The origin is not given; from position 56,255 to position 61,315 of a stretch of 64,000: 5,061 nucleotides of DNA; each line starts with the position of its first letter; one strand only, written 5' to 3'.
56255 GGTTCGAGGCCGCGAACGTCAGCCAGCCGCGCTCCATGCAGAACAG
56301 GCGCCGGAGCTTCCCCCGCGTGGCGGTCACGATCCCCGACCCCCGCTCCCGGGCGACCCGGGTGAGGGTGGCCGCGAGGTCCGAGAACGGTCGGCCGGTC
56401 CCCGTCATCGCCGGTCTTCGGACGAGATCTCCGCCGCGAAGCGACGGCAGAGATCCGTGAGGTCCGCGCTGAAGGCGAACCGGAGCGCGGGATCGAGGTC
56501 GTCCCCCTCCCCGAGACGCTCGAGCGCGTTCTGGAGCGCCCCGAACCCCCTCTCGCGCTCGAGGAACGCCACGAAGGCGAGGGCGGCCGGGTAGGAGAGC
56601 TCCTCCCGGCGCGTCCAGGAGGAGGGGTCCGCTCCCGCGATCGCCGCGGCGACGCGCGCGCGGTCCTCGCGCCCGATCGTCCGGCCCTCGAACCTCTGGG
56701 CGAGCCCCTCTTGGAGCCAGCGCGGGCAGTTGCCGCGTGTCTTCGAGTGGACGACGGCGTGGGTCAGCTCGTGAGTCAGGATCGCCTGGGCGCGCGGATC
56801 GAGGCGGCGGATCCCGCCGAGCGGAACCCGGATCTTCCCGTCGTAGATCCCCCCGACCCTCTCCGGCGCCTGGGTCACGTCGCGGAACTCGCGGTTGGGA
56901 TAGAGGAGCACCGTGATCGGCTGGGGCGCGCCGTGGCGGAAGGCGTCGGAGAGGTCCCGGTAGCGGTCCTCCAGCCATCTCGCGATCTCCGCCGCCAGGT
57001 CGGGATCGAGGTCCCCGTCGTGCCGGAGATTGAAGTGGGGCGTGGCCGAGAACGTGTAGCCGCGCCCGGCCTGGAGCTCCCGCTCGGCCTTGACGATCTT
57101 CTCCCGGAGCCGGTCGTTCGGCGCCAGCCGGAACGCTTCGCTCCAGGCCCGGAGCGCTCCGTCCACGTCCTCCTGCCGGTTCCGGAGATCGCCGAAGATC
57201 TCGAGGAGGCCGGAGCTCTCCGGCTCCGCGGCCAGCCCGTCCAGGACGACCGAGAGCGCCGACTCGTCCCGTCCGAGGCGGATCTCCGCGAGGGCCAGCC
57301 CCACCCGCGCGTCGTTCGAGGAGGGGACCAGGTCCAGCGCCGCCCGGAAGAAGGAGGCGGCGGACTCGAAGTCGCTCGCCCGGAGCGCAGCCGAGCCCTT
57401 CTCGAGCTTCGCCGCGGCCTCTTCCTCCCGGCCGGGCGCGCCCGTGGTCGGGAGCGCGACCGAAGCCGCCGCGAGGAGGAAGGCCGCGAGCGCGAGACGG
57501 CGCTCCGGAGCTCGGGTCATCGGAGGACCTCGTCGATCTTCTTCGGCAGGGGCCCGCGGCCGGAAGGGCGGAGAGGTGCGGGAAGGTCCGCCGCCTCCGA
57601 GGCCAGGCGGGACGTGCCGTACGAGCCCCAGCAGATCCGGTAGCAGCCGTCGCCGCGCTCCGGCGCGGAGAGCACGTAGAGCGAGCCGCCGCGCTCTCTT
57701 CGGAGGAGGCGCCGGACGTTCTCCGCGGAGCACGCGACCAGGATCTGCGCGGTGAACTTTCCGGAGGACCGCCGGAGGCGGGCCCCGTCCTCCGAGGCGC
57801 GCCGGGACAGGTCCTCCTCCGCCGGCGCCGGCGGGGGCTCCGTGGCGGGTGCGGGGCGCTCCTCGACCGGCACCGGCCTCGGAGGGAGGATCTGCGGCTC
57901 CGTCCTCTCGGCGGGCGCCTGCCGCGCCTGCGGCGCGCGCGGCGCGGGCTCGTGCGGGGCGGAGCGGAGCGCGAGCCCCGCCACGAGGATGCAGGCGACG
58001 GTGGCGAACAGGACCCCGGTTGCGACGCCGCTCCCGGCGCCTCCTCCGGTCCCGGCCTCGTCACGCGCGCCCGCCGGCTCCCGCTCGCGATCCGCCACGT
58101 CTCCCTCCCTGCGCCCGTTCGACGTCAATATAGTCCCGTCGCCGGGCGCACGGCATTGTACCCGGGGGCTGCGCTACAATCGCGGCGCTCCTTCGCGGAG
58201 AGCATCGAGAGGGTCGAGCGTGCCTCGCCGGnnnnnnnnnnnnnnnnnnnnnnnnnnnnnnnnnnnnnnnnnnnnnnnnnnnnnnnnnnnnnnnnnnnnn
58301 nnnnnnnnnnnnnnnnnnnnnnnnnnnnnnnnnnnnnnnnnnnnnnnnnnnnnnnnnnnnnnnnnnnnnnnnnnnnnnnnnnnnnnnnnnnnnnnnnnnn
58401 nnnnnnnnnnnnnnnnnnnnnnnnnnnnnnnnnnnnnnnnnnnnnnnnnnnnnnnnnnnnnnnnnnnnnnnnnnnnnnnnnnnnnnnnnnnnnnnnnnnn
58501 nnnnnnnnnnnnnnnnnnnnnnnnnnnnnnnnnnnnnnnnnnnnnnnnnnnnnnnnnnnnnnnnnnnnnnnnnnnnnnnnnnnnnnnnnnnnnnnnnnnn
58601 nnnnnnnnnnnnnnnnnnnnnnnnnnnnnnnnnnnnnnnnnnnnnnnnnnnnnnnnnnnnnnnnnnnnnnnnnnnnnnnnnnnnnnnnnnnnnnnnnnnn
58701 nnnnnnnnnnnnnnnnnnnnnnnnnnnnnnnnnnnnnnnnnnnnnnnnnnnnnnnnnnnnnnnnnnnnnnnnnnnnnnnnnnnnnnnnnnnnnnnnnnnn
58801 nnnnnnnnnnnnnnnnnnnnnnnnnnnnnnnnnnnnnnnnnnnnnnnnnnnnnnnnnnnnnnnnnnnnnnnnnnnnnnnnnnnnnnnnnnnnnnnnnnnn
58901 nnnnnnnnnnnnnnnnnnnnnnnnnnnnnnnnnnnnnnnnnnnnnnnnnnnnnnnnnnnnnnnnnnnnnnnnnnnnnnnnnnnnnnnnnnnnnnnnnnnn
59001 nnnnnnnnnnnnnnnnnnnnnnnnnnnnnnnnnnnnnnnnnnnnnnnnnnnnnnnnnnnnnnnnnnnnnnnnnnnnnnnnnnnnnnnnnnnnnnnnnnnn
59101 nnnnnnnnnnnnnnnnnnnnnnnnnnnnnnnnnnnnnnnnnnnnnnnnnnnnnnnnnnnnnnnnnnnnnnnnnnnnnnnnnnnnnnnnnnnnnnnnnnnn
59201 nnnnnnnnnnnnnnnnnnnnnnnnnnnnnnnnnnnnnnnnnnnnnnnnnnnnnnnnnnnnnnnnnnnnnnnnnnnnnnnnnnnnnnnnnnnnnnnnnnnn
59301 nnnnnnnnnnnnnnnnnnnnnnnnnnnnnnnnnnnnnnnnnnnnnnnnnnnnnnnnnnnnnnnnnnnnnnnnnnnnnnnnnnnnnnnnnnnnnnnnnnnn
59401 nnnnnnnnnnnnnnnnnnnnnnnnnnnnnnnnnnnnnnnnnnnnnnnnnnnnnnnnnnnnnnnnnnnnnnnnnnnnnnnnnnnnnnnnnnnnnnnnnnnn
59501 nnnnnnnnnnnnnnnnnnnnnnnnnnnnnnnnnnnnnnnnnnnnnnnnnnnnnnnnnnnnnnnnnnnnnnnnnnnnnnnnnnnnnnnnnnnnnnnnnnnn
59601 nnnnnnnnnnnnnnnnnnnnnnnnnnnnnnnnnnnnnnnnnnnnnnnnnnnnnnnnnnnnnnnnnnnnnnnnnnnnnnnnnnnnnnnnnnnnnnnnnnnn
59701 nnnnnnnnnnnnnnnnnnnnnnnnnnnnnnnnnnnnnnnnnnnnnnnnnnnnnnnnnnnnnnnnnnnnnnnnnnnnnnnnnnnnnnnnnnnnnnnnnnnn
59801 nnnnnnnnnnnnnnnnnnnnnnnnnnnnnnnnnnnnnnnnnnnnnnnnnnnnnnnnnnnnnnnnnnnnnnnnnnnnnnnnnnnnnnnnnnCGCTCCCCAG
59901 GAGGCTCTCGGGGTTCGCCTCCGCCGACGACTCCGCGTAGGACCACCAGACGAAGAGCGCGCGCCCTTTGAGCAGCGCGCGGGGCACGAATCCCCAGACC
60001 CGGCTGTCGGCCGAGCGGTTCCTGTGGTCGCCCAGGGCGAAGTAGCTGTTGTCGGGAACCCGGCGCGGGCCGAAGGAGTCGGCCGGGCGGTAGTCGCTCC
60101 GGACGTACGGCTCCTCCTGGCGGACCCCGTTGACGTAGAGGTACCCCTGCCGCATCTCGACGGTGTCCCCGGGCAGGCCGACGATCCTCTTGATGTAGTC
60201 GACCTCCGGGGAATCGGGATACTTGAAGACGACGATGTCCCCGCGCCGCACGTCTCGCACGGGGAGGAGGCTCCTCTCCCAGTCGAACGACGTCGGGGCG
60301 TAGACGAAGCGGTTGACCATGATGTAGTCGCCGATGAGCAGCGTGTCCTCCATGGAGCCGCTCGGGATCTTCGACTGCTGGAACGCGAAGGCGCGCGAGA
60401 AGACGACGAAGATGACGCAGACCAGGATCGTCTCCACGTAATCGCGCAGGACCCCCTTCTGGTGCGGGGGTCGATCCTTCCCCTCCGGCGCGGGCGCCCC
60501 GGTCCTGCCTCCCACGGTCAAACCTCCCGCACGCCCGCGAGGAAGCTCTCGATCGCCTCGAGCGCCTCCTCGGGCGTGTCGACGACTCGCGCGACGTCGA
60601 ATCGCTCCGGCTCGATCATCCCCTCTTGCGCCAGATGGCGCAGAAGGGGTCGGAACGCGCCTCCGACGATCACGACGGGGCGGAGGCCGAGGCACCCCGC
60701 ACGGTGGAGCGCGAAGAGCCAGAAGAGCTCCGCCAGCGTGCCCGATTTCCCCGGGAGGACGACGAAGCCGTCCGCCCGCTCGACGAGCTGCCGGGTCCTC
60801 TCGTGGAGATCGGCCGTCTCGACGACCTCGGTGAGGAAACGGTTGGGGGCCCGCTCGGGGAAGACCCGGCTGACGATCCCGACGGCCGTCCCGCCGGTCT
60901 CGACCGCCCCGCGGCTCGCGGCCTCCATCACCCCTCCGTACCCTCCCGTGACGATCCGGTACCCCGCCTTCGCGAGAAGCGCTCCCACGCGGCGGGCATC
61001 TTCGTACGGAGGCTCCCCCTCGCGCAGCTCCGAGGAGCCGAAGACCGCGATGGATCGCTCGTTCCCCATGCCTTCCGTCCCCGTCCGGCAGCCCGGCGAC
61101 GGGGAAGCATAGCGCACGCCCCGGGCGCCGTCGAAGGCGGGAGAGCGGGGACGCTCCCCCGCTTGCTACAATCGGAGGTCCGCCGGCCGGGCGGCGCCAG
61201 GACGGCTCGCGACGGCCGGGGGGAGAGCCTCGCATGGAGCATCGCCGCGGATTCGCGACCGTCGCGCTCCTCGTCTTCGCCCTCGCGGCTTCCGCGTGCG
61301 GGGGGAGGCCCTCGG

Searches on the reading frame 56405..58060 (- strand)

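Call 45: search_protein_families(library=pfam, proteins=[window:56405-58060:-], max_evalue=0.000001)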
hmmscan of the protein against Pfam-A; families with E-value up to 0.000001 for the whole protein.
window:56405-58060:- (551 aa): 1 family
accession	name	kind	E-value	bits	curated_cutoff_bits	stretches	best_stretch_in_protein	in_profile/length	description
PF13432.12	TPR_16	-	4.7e-07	30.6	32.7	1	219-278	1-60/65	Tetratricopeptide repeat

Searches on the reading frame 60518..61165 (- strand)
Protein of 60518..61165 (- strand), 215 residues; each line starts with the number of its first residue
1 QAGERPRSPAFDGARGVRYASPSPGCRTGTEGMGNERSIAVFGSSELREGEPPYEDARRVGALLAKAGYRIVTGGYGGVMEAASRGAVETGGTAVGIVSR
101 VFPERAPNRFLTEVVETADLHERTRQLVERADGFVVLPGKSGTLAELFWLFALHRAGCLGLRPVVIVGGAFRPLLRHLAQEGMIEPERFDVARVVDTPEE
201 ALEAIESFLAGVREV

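Call 45: search_protein_families(library=pfam, proteins=[window:60518-61165:-], max_evalue=0.000001)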
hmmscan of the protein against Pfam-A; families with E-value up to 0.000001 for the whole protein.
window:60518-61165:- (215 aa): 2 families
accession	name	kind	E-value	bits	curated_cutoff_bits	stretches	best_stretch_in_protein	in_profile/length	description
PF03641.19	Lysine_decarbox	-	1.1e-23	84.3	27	1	80-204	1-130/131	Possible lysine decarboxylase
PF18306.6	LDcluster4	-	7.9e-21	74.7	26.3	1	38-148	3-111/151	SLOG cluster4 family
